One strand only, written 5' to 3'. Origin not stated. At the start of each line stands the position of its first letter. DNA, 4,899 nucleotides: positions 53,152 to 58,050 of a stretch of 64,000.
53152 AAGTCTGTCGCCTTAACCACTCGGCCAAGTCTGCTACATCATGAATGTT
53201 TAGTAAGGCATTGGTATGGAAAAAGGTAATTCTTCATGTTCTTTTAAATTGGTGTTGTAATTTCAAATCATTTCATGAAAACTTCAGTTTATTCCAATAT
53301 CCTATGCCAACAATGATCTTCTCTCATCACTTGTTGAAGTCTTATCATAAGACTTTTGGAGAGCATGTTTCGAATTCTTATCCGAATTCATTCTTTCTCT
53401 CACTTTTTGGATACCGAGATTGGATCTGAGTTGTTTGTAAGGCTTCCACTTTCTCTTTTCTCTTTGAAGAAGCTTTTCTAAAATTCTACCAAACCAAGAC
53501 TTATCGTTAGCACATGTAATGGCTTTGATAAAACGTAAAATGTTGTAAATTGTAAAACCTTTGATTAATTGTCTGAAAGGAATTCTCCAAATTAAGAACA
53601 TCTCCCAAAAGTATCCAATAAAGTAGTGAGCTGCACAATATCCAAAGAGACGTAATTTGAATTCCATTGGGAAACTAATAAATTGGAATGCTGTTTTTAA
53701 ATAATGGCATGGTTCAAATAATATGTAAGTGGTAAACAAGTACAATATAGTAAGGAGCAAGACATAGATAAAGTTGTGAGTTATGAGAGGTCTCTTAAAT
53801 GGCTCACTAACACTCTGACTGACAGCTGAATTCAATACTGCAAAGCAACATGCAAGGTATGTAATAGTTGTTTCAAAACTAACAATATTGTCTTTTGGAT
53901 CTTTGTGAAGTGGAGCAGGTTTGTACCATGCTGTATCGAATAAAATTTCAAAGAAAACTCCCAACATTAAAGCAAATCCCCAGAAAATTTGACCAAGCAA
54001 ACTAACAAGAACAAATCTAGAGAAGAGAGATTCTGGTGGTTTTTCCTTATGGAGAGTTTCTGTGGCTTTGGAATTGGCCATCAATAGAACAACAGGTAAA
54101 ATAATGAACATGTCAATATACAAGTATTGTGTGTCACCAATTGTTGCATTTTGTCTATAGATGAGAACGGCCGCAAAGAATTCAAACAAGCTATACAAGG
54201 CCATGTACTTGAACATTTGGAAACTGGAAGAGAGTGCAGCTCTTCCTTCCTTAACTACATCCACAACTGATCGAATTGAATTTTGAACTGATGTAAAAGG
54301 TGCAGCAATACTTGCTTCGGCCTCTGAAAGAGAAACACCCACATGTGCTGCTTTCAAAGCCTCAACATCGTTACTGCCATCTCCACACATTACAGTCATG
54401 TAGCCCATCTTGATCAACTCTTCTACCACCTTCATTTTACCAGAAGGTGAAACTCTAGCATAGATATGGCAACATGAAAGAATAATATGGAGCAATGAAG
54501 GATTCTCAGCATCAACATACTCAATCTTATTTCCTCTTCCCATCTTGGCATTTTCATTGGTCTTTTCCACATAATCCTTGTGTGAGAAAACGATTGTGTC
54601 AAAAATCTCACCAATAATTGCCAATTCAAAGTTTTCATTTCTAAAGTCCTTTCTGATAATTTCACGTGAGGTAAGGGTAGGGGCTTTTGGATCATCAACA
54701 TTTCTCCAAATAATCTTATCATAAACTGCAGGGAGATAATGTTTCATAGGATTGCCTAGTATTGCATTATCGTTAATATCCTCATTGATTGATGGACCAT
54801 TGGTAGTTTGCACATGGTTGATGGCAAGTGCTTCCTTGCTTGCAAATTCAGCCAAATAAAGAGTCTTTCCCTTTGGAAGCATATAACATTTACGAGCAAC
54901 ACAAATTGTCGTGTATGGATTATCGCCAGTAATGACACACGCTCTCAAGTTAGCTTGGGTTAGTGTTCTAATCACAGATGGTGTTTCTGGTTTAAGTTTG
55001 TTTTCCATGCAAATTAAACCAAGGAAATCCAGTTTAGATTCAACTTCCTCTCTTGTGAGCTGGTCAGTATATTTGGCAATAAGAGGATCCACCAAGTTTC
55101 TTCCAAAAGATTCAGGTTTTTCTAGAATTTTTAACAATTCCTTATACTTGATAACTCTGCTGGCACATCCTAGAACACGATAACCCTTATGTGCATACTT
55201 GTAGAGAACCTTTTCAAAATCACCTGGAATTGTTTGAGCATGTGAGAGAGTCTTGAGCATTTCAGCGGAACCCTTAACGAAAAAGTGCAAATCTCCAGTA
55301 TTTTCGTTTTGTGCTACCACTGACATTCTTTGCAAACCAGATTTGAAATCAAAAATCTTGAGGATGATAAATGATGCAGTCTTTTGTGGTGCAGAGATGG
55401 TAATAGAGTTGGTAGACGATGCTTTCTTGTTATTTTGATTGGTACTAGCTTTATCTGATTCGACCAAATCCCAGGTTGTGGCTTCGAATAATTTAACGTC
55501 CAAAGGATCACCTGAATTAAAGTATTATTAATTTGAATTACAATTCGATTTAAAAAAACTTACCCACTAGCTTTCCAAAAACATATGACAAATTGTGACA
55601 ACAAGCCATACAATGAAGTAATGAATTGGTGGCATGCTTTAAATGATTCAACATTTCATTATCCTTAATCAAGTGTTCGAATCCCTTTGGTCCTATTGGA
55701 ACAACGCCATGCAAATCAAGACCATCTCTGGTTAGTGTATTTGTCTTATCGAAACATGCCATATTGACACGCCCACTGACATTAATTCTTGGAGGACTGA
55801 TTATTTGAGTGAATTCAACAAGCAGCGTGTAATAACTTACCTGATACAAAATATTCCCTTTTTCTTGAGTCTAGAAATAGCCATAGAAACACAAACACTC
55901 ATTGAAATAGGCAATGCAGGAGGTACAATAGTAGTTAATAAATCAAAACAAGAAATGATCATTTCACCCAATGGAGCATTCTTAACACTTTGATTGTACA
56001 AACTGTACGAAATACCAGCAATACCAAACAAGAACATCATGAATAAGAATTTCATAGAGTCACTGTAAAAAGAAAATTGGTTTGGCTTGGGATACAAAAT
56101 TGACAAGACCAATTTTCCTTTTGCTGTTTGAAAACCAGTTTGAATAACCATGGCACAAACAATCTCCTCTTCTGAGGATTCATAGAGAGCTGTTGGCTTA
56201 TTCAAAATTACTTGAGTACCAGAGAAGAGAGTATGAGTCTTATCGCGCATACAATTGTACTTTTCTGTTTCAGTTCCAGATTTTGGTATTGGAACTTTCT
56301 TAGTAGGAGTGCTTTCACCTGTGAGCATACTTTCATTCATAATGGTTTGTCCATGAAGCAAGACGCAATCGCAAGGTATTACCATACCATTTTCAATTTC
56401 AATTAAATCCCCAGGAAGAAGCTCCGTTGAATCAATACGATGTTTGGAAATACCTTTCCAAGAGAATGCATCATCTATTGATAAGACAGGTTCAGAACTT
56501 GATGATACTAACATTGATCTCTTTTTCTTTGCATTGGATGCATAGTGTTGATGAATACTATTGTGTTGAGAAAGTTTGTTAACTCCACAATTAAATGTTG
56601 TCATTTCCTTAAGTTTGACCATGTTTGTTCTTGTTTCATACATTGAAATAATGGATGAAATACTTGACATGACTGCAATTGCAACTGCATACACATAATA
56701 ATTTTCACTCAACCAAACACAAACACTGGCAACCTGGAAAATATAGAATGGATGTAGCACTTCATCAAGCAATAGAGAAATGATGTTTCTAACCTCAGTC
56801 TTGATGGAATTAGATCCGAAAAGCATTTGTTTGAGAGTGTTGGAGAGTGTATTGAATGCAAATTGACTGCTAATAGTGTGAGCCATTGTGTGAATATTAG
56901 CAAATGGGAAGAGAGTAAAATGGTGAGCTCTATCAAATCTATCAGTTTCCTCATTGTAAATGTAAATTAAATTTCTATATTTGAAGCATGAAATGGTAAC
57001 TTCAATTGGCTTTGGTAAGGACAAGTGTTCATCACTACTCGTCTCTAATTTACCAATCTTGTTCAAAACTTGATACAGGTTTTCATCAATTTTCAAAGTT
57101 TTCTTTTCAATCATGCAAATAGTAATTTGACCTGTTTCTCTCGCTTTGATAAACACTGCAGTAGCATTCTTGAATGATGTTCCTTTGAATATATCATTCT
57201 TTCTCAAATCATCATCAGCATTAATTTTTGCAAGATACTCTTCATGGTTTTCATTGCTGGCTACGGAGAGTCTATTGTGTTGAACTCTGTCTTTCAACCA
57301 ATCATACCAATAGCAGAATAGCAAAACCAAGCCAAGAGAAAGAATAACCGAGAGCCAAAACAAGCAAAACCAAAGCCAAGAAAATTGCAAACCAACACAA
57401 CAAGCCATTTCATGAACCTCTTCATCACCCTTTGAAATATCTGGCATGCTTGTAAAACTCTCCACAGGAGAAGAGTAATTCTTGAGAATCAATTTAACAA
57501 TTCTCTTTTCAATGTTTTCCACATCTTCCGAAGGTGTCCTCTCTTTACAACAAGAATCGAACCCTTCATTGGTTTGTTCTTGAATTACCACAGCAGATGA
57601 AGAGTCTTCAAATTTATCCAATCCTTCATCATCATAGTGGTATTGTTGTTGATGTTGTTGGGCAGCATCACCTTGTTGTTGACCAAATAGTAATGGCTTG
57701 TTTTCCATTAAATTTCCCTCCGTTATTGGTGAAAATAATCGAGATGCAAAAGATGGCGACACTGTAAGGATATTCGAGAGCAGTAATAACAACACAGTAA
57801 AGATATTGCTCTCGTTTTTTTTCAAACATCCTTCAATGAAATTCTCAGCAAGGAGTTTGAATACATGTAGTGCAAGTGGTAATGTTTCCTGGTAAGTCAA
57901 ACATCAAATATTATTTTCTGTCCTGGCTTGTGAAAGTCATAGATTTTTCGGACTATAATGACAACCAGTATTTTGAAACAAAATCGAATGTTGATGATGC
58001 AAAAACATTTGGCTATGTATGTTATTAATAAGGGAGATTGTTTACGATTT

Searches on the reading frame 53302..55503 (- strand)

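Call 46: search_protein_families(library=pfam, proteins=[window:53302-55503:-], max_evalue=0.0001)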
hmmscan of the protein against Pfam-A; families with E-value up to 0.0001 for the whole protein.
window:53302-55503:- (733 aa): 1 family
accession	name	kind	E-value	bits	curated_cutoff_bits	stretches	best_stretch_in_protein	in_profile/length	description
PF00702.32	Hydrolase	-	9.6e-09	36.3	26.4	0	341-387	145-191/191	haloacid dehalogenase-like hydrolase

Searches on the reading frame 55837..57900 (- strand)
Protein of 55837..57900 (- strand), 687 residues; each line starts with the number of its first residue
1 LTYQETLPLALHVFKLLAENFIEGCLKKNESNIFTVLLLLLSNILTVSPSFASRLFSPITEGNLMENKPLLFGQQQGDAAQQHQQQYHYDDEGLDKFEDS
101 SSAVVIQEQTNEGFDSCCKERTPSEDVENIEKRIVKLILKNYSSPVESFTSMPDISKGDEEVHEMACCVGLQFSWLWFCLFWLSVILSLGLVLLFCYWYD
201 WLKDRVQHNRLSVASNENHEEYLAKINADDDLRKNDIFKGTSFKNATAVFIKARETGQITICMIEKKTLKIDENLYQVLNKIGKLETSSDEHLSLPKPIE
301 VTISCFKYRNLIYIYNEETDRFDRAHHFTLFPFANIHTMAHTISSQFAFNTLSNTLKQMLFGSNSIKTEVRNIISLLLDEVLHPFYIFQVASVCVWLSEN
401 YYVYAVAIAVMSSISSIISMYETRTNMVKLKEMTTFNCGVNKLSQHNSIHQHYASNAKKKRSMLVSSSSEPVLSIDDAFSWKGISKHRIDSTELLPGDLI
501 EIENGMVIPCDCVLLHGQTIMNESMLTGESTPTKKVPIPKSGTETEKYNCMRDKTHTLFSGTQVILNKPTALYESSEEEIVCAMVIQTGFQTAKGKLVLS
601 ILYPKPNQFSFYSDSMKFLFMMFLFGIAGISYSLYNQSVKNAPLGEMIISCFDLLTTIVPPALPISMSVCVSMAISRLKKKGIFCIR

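Call 46: search_protein_families(library=pfam, proteins=[window:55837-57900:-], max_evalue=0.0001)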
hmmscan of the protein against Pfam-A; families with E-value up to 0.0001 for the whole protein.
window:55837-57900:- (687 aa): 2 families
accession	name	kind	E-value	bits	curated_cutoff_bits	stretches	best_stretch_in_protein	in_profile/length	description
PF00122.25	E1-E2_ATPase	-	1.1e-30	106.9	28.1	1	486-681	15-181/181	E1-E2 ATPase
PF12409.13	P5-ATPase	-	2.6e-05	24.7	22.7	0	168-202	7-41/125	P5-type ATPase cation transporter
